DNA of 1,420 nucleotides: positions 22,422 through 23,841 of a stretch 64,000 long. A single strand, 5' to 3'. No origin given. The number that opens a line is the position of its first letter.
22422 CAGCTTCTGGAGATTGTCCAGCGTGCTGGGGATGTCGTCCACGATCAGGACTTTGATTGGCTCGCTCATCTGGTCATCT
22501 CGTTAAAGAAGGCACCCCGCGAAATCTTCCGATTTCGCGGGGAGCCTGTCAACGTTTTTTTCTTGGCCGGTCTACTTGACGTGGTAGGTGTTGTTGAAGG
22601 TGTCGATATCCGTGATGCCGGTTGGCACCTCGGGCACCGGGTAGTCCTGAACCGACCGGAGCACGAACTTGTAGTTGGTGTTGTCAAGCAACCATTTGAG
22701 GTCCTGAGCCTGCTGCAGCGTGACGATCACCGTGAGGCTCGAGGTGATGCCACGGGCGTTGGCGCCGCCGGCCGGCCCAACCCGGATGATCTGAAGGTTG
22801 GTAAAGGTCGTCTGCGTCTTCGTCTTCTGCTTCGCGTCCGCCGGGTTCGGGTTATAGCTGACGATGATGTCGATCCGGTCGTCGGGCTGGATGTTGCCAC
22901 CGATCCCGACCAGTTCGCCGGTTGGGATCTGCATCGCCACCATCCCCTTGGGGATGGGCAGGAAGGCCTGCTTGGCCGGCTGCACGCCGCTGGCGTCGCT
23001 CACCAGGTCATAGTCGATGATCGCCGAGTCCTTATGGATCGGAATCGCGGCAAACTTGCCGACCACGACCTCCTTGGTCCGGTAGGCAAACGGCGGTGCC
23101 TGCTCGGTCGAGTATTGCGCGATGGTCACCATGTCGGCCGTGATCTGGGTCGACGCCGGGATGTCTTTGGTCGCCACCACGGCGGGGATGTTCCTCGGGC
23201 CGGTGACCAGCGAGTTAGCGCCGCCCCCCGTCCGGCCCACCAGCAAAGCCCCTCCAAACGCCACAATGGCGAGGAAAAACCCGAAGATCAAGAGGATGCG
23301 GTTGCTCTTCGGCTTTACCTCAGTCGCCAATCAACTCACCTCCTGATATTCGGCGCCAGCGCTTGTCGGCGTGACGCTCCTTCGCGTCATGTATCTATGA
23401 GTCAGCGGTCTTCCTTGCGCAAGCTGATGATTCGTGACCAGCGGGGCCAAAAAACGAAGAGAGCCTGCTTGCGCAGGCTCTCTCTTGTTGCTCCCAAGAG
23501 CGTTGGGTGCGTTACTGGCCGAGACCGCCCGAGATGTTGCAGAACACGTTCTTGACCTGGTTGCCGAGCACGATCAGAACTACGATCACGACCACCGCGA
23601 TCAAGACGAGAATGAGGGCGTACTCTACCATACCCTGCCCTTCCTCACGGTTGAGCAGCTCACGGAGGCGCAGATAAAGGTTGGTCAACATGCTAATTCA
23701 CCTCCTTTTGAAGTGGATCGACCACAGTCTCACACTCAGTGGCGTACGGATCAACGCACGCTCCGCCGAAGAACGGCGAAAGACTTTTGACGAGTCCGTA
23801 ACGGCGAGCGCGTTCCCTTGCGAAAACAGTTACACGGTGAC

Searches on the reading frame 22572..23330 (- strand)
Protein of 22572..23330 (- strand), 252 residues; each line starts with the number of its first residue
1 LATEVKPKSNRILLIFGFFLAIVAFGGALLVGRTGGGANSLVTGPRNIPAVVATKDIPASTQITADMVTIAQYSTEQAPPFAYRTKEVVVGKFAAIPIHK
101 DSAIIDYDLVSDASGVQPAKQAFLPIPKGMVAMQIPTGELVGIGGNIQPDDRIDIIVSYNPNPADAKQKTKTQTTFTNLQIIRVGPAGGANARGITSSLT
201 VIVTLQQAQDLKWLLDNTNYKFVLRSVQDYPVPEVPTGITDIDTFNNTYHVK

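Call 46: search_protein_families(library=pfam, proteins=[window:22572-23330:-], max_evalue=0.001)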
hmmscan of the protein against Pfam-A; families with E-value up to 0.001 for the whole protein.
window:22572-23330:- (252 aa): 2 families
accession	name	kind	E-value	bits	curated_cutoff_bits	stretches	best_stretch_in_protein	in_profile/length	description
PF16976.10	RcpC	-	1.5e-10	41.4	28.8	1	126-214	7-103/114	Flp pilus assembly protein RcpC/CpaB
PF08666.17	SAF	-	7.2e-07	30.1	21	1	49-104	2-57/63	SAF domain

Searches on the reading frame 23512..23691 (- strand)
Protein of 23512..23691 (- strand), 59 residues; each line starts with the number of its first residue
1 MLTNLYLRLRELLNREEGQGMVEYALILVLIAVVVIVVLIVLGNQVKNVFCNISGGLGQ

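Call 82: search_protein_families(library=pfam, proteins=[window:23512-23691:-], max_evalue=0.01)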
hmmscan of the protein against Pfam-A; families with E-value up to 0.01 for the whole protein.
window:23512-23691:- (59 aa): 3 families
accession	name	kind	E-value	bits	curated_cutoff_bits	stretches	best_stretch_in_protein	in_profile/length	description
PF04964.19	Flp_Fap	-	4e-09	36.6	32.2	1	15-55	4-44/46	Flp/Fap pilin component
PF12089.13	DUF3566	-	0.0042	17.9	22.2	1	19-57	74-112/118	Transmembrane domain of unknown function (DUF3566)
PF14029.11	DUF4244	-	0.005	16.7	27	1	8-52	2-47/54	Protein of unknown function (DUF4244)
